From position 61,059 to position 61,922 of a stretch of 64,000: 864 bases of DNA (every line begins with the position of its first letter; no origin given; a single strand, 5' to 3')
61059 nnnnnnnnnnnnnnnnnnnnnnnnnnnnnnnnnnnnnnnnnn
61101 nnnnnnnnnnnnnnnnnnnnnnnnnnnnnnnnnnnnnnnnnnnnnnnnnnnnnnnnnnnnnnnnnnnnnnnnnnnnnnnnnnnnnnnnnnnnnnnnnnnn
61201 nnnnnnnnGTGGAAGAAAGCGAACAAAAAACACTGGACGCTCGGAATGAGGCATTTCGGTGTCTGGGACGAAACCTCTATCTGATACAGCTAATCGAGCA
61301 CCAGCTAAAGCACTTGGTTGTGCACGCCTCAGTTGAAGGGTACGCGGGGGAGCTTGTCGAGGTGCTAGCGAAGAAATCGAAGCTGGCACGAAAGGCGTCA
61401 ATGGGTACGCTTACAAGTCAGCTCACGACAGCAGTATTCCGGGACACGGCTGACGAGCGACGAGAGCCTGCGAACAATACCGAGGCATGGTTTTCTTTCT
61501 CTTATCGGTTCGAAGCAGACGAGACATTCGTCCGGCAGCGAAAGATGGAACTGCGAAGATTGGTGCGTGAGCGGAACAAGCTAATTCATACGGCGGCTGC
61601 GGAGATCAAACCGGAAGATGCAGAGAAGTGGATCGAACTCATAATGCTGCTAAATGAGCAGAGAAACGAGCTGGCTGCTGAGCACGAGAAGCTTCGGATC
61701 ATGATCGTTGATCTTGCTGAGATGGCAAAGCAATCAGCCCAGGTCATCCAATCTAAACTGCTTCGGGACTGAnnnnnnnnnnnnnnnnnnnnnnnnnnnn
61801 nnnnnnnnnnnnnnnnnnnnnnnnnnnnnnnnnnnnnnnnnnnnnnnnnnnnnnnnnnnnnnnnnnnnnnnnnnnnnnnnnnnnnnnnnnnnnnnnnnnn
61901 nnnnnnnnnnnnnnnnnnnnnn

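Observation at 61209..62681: Low-GC two-gene cassette in which both proteins carry an HEPN-type Rx4H motif, sited between the att junction and Rep of an integrated phage-like element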

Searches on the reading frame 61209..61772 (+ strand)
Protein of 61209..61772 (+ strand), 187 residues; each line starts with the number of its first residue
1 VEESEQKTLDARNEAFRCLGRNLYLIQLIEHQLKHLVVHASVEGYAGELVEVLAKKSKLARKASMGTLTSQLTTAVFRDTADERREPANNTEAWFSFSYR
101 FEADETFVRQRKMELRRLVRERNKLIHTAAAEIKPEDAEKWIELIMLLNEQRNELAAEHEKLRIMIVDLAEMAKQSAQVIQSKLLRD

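Call 4: search_protein_families(library=pfam, proteins=[window:61209-61772:+], max_evalue=1)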
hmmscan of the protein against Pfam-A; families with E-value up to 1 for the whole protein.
window:61209-61772:+ (187 aa): 1 family
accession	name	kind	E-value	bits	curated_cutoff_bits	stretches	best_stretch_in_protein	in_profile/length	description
PF18735.6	HEPN_RiboL-PSP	-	0.00013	22.3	28.4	1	75-146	100-179/191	RiboL-PSP-HEPN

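Call 5: search_protein_families(library=padloc, proteins=[window:61209-61772:+], max_evalue=1)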
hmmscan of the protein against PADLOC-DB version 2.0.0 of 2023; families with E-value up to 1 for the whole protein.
window:61209-61772:+ (187 aa): 0 families

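Call 6: search_protein_families(library=ncbifam, proteins=[window:61209-61772:+], max_evalue=1)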
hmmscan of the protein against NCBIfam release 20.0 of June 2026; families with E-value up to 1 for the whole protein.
window:61209-61772:+ (187 aa): 0 families

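Call 7: search_protein_families(library=phrogs, proteins=[window:61209-61772:+], max_evalue=1)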
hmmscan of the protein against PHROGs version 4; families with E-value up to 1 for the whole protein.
window:61209-61772:+ (187 aa): 0 families

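Call 8: find_homologous_proteins(query=window:61209-61772:+, max_evalue=0.001)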
Query window:61209-61772:+ (187 aa): 18 proteins with E <= 0.001 among 225 candidates.
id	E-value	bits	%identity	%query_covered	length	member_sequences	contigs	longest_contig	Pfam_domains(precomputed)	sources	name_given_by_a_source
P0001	1.8e-71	257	69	99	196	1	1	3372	-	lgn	-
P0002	1.3e-69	251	66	99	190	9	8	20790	-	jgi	jgi:hypothetical protein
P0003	1.5e-69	251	100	66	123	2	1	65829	-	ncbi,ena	-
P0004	2.7e-69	250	66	99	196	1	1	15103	-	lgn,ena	-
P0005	8.0e-69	249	65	99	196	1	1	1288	-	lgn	-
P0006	1.3e-67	245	65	99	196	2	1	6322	-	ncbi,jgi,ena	jgi:hypothetical protein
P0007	5.8e-66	240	64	98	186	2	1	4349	-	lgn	-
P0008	1.8e-64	235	62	99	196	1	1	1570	-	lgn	-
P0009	2.1e-63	231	62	99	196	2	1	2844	-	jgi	jgi:hypothetical protein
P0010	3.1e-62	227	61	95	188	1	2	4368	-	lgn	-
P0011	3.2e-61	224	59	100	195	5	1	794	-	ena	-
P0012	6.3e-59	217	60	95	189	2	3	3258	-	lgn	-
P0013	4.4e-57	211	56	98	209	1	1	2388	-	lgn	-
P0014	8.8e-57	210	56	98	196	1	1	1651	-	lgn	-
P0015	1.2e-55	206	53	98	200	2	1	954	-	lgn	-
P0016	1.2e-50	190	53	98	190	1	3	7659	-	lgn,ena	-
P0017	4.7e-47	178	91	52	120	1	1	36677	-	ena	-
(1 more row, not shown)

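Call 13: search_protein_families(library=pfam, alignment_id=A1, max_evalue=1)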
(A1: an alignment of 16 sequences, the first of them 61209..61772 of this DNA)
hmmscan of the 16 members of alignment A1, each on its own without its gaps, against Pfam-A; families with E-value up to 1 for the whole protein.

A. member 1, window:61209-61772:+ (187 aa): 1 family
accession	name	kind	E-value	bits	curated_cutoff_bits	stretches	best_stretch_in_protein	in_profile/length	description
PF18735.6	HEPN_RiboL-PSP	-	0.00013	22.3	28.4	1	75-146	100-179/191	RiboL-PSP-HEPN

B. families by the number of members that match (of 16 scanned): 14 families
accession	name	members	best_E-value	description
PF18735.6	HEPN_RiboL-PSP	13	0.00013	RiboL-PSP-HEPN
PF23176.1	bHLH_LHW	8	0.012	Transcription factor LHW bHLH domain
PF04296.18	YlxR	2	0.027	Protein of unknown function (DUF448)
PF05130.17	FlgN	2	0.12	FlgN protein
PF15012.11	DUF4519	1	0.025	Domain of unknown function (DUF4519)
PF01784.24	DUF34_NIF3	1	0.026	Duf34/NIF3 (NGG1p interacting factor 3)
PF05994.16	FragX_IP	1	0.067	Cytoplasmic Fragile-X interacting family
PF22938.2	Integrase_p58_C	1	0.096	Integrase p58, C-terminal domain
PF15708.10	PRR20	1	0.15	Proline-rich protein family 20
PF08786.17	DcrB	1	0.15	DcrB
PF21337.3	Peptidase_M17_N_1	1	0.16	M17 aminopeptidase, N-terminal domain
PF14099.13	Polysacc_lyase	1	0.18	Polysaccharide lyase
PF03601.19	Cons_hypoth698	1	0.2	Conserved hypothetical protein 698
PF05162.18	Ribosomal_L41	1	0.74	Ribosomal protein L41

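Call 15: find_homologous_proteins(query=A1, max_evalue=0.01)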
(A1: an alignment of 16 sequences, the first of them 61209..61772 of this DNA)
Query A1 (16 sequences) (187 aa, profile of the alignment): 27 proteins with E <= 0.01 among 8000 candidates.
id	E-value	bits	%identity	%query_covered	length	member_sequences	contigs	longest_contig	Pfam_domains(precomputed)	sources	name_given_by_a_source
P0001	1.0e-106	373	69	99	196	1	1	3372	-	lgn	-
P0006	3.3e-106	371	65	99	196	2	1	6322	-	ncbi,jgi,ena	jgi:hypothetical protein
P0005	5.4e-104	364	65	99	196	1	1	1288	-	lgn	-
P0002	2.6e-103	362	66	99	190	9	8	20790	-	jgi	jgi:hypothetical protein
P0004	1.2e-102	360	66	99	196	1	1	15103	-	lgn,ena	-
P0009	2.3e-101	355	62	99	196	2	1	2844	-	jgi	jgi:hypothetical protein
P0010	4.4e-101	354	61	95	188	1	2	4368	-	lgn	-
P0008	2.8e-100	352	62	99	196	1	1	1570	-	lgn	-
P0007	3.0e-100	352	64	98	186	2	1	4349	-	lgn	-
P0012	2.4e-97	342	60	95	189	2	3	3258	-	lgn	-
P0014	1.3e-95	337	56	98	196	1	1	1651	-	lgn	-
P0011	2.1e-95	336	59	100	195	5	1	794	-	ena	-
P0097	3.0e-94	332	59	99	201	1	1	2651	-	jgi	jgi:hypothetical protein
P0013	3.6e-94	332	56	98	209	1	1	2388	-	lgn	-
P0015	1.6e-92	327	53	98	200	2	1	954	-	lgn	-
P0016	1.1e-89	317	53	98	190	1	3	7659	-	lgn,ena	-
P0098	2.2e-81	290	50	99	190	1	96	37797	-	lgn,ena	-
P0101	3.2e-55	205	64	63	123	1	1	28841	-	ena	-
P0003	2.8e-53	198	100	66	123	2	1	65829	-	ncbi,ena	-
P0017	5.2e-38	149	91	52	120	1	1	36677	-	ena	-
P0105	9.3e-19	86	32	86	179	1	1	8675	-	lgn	-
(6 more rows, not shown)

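Call 22: find_encoding_contigs(protein=P0002, flank=8000, max_places=6)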
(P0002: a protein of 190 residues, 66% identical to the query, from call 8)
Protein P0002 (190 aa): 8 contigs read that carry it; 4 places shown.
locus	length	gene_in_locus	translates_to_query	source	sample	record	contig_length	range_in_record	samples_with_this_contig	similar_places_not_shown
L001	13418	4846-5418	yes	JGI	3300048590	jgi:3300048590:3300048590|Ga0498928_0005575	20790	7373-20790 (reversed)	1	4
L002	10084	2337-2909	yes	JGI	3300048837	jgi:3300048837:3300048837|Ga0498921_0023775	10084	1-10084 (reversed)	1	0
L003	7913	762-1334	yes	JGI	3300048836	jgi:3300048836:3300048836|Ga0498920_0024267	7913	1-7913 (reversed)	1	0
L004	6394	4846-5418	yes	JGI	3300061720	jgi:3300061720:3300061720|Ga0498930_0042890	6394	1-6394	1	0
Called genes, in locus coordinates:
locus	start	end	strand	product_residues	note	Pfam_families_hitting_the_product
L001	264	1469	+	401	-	-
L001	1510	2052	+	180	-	-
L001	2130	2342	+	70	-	-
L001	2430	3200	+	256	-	-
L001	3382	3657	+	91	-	-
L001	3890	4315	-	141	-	-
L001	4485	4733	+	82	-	PF13560:HTH_31, PF12844:HTH_19 (weak), PF01381:HTH_3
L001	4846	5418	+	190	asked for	-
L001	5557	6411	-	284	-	-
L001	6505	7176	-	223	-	PF00589:Phage_integrase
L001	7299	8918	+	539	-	PF12161:HsdM_N, PF02384:N6_Mtase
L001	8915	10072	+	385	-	PF01420:Methylase_S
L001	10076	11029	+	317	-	PF14088:DUF4268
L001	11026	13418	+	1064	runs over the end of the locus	PF04313:HSDR_N, PF04851:ResIII, PF18766:SWI2_SNF2, PF22679:T1R_D3-like, PF11867:T1RH-like_C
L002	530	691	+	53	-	-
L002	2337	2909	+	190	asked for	-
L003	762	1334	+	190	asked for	-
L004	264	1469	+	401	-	-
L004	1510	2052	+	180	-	-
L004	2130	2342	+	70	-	-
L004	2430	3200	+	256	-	-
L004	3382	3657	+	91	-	-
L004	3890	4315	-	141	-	-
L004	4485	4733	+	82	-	PF13560:HTH_31, PF12844:HTH_19 (weak), PF01381:HTH_3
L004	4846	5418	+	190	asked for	-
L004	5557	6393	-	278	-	?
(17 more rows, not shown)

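Call 26: find_encoding_contigs(protein=P0098, flank=6000, max_places=5)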
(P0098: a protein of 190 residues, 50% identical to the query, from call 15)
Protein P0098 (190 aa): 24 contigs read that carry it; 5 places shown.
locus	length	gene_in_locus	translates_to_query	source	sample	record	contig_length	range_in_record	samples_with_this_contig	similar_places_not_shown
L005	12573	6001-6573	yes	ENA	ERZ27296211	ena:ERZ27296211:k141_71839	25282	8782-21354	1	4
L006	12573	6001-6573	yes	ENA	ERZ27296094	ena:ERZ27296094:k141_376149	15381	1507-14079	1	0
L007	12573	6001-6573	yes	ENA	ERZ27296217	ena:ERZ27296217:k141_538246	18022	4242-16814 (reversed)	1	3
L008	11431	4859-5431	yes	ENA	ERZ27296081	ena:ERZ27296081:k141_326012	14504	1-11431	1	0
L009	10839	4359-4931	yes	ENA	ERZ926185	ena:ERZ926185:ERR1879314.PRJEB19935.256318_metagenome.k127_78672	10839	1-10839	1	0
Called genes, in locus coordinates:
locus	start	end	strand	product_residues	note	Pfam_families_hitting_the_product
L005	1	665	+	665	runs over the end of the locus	PF01979:Amidohydro_1, PF07969:Amidohydro_3 (weak)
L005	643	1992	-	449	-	PF00672:HAMP, PF00512:HisKA, PF13581:HATPase_c_2 (weak), PF02518:HATPase_c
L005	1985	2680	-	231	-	PF00072:Response_reg, PF00486:Trans_reg_C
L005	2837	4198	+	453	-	PF14344:DUF4397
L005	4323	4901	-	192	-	PF04024:PspC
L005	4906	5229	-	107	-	PF03551:PadR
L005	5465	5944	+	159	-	-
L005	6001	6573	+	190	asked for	-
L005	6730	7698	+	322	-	PF00990:GGDEF, PF08837:DUF1810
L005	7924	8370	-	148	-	-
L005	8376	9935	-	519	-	PF05706:CDKN3 (weak), PF22784:PTP-SAK, PF22785:Tc-R-P, PF03747:ADP_ribosyl_GH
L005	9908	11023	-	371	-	PF01547:SBP_bac_1, PF13531:SBP_bac_11, PF13416:SBP_bac_8, PF13343:SBP_bac_6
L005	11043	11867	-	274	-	-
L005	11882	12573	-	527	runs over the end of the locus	PF13091:PLDc_2, PF00614:PLDc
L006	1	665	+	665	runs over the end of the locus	PF01979:Amidohydro_1, PF07969:Amidohydro_3 (weak)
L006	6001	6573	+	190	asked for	-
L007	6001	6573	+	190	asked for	-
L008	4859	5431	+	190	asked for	-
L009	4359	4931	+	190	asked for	-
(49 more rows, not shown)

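Call 32: predict_structure(alignment_id=A3)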
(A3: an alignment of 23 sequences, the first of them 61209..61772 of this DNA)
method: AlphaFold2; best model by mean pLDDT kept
length: 187 residues; sequences in the alignment: 23
mean_pLDDT: 88.8   pTM: 0.83
mean pLDDT of the five models: 88.8, 88.1, 87.9, 87.3, 86.3
residues with pLDDT >= 90: 106; 70-90: 70; 50-70: 11; < 50: 0
segments of 3 or more residues with pLDDT < 50: none
pLDDT, mean of each block of 10 residues (from residue 1): 86 95 96 95 90 94 93 78 67 87 83 89 85 91 94 95 95 91 82
secondary structure, 60 per line:
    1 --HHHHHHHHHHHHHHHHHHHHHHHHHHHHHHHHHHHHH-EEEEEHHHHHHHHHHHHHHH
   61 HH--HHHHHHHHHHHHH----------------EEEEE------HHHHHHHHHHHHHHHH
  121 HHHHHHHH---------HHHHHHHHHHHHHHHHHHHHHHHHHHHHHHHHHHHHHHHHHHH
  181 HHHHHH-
elements in order: H3-39 E41-45 H46-62 H65-77 E94-98 H105-128 H138-186

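Call 35: fold_search(model_id=the predicted structure, library=pdb)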
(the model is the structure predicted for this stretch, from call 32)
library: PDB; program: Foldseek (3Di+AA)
matches with E <= 10: 246; with E <= 0.001: 0
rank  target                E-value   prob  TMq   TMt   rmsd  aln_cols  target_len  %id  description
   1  7xge_G                1.9e-01  0.28  0.23  0.26  20.1       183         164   13  Crystal structure of MCL-1 in complex with computationally designed inhibitor protein (released 2022-07-20)
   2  5lg4_A                2.8e-01  0.11  0.17  0.17  22.7       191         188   18  Crystal structure of the Sec3/Sso2 complex at 2.9 angstrom resolution (released 2017-02-08)
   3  5ziy_B                3.0e-01  0.16  0.21  0.22  24.0       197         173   11  Crystal structure of Bacillus cereus FlgL (released 2018-10-17)
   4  5m4y_A                3.9e-01  0.12  0.18  0.19  21.5       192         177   14  Crystal structure of the Sec3/Sso2 complex at 2.20 angstrom resolution (released 2017-02-08)
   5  7xge_A                4.4e-01  0.21  0.25  0.27  20.2       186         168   13  Crystal structure of MCL-1 in complex with computationally designed inhibitor protein (released 2022-07-20)
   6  6pfv_T                4.6e-01  0.28  0.29  0.33  20.1       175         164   15  Structure of S. venezuelae RisG-WhiG-c-di-GMP complex: orthorhombic crystal form (released 2019-11-13)
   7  5ziy_A                4.9e-01  0.14  0.22  0.21  23.9       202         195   11  Crystal structure of Bacillus cereus FlgL (released 2018-10-17)
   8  3fyq                  6.1e-01  0.13  0.23  0.24  20.0       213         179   11  Structure of Drosophila melanogaster talin IBS2 domain (residues 1981-2168) (released 2009-02-03)
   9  8w6e_A                7.5e-01  0.20  0.27  0.30  20.4       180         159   17  De novo design of HBC599 binder (released 2024-11-27)
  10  8cvi_A                7.5e-01  0.11  0.23  0.18  32.4       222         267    8  Cryo-EM structure of the supercoiled EPEC H6 flagellar filament core Curly I waveform (released 2022-09-07)
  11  6e7e                  8.0e-01  0.33  0.36  0.39  19.4       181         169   11  High resolution crystal structure of IncA soluble domain (released 2019-07-10)
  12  9min_I                8.4e-01  0.23  0.27  0.36  17.4       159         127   14  Structure of a designed minibinder to NYESO1-A*02:01 (released 2025-08-06)
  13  6z0c_A                9.9e-01  0.10  0.21  0.20  24.8       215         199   14  Structure of in silico modelled artificial Maquette-3 protein (released 2021-03-17)
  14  6s5k                  9.9e-01  0.10  0.23  0.20  17.9       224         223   11  LXRbeta ligand binding domain in complex with small molecule inhibitors (released 2019-12-18)
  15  8w6e_B                1.0e+00  0.16  0.28  0.30  20.9       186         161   17  De novo design of HBC599 binder (released 2024-11-27)
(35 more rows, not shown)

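Call 39: find_related_loci(query=A3, collection=viral_contigs, flank=6000)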
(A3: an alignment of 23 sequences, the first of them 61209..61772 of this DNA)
Query A3 (187 aa) in viral_contigs; peptide patterns used: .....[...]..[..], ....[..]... (x = any residue, [..] = any of these).
75 stretches matched a pattern, but none encodes a relative of the query by tblastn (E <= 1e-3).

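Call 46: search_dna_similar(query=window:61209-61772:+, collection=phages, mode=protein, max_evalue=0.01, max_rows=20)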
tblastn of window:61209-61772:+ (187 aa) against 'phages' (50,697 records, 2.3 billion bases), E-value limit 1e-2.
No match.

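Call 50: find_encoding_contigs(protein=P0017, flank=10000, max_places=2)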
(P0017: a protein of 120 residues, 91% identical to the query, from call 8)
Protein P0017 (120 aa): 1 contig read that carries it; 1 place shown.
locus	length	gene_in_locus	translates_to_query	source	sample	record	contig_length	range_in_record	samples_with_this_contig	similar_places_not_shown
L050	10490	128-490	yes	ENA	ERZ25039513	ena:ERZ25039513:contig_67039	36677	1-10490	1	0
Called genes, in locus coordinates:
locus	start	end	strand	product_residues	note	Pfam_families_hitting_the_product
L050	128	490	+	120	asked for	-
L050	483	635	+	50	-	-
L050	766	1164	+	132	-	-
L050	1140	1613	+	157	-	-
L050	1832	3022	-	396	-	PF23343:REP_ORF2-G2P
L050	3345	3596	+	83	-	-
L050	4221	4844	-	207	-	-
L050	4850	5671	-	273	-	-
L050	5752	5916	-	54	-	PF11398:DUF2813 (weak), PF13175:AAA_15 (weak), PF13555:AAA_29 (weak), PF02463:SMC_N, PF13476:AAA_23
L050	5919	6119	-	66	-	-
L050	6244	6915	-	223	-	PF01420:Methylase_S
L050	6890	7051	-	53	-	-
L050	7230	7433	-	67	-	-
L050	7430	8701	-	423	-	PF02384:N6_Mtase, PF01170:UPF0020 (weak)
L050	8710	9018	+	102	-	-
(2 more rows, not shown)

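Call 51: find_encoding_contigs(protein=P0101, flank=8000, max_places=2)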
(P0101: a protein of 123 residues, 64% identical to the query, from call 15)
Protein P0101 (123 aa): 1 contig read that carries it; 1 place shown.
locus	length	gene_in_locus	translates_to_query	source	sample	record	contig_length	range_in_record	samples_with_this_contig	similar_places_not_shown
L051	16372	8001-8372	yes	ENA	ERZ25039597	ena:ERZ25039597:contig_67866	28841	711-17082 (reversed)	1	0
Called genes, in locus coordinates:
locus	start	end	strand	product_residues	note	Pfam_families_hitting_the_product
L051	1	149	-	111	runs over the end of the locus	PF00378:ECH_1, PF16113:ECH_2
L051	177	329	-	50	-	-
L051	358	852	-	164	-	PF03372:Exo_endo_phos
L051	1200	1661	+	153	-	-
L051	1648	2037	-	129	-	-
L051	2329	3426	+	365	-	PF08240:ADH_N, PF00107:ADH_zinc_N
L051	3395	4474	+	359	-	PF00535:Glycos_transf_2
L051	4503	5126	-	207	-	-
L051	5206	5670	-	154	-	PF05899:Cupin_3 (weak), PF07883:Cupin_2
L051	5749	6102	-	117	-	PF00027:cNMP_binding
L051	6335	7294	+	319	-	PF03544:TonB_C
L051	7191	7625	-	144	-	PF12680:SnoaL_2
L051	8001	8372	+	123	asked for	-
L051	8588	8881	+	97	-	-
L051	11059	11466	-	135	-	PF10067:DUF2306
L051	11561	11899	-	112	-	PF00893:Multi_Drug_Res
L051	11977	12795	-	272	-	PF19578:DUF6090 (weak)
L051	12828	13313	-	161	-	-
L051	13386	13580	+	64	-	-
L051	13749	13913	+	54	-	-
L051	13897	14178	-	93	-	PF10041:DUF2277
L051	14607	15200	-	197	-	-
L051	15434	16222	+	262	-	-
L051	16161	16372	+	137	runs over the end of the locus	-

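Call 52: find_encoding_contigs(protein=P0001, flank=5000, max_places=2)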
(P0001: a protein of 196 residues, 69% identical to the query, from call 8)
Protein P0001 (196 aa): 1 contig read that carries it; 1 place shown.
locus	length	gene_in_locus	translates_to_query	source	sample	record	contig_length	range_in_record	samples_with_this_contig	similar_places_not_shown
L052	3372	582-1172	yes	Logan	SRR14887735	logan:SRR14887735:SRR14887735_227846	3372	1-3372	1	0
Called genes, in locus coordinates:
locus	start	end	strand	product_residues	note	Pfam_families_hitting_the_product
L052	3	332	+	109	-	?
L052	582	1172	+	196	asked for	-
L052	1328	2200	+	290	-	-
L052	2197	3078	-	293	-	PF23343:REP_ORF2-G2P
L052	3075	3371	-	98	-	?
